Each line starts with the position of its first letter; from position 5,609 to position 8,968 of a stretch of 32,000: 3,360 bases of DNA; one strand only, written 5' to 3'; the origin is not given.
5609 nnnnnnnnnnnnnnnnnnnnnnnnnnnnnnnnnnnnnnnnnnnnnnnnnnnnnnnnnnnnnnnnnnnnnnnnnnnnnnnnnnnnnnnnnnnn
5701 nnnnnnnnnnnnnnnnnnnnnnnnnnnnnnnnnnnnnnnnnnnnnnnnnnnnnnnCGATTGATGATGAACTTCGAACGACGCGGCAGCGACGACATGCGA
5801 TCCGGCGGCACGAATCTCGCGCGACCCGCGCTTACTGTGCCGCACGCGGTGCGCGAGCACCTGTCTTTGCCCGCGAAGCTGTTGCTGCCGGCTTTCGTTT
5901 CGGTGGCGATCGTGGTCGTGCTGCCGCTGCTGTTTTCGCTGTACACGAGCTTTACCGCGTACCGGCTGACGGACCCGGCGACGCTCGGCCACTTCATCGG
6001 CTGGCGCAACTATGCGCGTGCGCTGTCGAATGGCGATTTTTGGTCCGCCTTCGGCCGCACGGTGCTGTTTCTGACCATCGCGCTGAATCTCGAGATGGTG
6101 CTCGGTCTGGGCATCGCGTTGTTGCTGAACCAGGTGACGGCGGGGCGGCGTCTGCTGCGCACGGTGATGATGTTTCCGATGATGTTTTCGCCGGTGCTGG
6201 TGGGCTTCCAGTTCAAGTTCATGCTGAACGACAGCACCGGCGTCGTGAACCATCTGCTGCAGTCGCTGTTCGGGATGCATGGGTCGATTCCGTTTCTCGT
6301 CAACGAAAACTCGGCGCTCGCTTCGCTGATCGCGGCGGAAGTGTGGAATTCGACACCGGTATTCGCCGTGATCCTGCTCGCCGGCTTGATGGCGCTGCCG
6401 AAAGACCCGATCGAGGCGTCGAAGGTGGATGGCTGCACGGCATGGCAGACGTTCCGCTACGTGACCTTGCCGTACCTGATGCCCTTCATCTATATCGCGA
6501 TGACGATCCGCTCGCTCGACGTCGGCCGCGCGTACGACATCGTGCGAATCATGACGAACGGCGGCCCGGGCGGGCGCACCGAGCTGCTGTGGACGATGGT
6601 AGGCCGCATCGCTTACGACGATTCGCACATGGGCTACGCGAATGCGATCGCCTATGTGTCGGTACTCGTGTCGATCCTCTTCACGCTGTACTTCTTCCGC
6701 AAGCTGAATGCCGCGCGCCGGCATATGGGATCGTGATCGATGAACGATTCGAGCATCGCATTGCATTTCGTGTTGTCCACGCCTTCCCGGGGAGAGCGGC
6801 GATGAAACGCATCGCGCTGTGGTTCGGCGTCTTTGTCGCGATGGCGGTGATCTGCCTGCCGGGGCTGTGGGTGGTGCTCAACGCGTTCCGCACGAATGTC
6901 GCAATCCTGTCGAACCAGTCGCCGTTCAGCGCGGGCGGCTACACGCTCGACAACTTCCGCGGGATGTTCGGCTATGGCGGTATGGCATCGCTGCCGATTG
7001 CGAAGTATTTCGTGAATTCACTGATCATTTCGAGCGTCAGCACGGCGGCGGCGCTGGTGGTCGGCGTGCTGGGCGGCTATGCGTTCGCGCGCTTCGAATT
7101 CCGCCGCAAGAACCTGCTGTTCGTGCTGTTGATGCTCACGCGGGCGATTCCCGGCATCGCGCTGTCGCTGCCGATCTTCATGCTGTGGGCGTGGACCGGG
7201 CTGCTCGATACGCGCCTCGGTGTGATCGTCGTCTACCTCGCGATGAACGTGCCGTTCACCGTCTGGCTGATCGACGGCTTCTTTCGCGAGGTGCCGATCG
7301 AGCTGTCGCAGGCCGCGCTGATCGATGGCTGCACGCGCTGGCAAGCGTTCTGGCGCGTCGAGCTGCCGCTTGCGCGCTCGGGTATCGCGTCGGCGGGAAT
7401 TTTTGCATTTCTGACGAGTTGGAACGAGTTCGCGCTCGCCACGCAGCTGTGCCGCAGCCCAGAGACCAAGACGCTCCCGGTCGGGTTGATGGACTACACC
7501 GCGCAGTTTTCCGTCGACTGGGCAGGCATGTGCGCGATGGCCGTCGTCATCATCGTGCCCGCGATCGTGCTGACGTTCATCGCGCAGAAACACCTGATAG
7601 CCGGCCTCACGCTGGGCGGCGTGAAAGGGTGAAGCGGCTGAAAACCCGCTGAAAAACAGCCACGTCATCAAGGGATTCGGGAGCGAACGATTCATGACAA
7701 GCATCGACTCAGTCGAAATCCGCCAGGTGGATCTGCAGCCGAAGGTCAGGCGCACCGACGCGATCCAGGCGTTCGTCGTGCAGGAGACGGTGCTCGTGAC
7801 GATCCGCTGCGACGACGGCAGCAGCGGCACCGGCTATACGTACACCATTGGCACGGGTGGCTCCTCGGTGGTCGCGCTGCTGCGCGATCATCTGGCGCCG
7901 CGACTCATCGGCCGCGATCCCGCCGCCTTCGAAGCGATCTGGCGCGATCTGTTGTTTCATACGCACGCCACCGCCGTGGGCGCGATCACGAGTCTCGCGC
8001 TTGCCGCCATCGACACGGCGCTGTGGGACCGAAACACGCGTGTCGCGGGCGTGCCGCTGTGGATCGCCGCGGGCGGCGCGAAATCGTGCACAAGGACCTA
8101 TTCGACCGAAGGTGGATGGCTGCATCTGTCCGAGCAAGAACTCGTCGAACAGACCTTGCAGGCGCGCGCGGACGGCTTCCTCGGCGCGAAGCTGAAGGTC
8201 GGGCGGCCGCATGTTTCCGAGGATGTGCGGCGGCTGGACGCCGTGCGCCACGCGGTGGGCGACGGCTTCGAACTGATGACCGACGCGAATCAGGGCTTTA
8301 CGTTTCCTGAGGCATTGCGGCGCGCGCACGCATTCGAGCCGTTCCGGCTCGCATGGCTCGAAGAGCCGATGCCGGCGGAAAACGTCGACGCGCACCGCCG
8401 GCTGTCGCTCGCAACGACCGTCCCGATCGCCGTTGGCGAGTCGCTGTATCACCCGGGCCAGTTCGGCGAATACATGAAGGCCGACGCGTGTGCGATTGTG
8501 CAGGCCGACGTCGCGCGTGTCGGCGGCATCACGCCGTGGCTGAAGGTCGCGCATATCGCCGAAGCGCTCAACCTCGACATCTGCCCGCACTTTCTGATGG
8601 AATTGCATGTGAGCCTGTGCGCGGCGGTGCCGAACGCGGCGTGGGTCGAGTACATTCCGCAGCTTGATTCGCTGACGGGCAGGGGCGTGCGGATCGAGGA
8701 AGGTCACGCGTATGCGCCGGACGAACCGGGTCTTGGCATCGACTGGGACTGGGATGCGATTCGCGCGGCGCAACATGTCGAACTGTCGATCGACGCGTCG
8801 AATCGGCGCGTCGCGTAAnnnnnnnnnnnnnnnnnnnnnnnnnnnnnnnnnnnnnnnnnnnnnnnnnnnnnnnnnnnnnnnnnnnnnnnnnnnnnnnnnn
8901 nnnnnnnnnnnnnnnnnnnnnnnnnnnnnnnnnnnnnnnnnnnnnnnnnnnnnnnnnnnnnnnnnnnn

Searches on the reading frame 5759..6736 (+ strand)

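Call 90: search_protein_families(library=pfam, proteins=[window:5759-6736:+], max_evalue=0.00001)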
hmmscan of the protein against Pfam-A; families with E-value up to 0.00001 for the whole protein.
window:5759-6736:+ (325 aa): 1 family
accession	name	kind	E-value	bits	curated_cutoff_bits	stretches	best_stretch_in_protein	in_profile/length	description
PF00528.27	BPD_transp_1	-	3.1e-16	60.1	26.4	1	114-320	3-181/184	Binding-protein-dependent transport system inner membrane component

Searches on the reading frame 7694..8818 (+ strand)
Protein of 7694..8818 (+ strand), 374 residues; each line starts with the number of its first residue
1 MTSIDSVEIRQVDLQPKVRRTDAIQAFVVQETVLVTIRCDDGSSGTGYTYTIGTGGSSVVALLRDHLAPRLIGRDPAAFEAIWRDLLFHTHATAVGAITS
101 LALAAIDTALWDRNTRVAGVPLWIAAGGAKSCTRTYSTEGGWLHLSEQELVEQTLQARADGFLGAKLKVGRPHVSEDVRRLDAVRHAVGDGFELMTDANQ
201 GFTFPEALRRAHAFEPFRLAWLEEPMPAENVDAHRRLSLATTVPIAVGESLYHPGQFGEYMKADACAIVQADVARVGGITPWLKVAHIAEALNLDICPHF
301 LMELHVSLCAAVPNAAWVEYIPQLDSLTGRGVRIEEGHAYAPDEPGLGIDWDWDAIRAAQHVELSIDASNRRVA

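Call 90: search_protein_families(library=pfam, proteins=[window:7694-8818:+], max_evalue=0.00001)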
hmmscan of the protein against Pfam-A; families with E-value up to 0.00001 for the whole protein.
window:7694-8818:+ (374 aa): 2 families
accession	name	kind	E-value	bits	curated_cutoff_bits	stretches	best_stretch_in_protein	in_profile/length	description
PF13378.12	MR_MLE_C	-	5.3e-66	222.9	29.4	1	150-355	2-219/219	Enolase C-terminal domain-like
PF02746.21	MR_MLE_N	-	2.1e-16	60.6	22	1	23-123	19-113/117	Mandelate racemase / muconate lactonizing enzyme, N-terminal domain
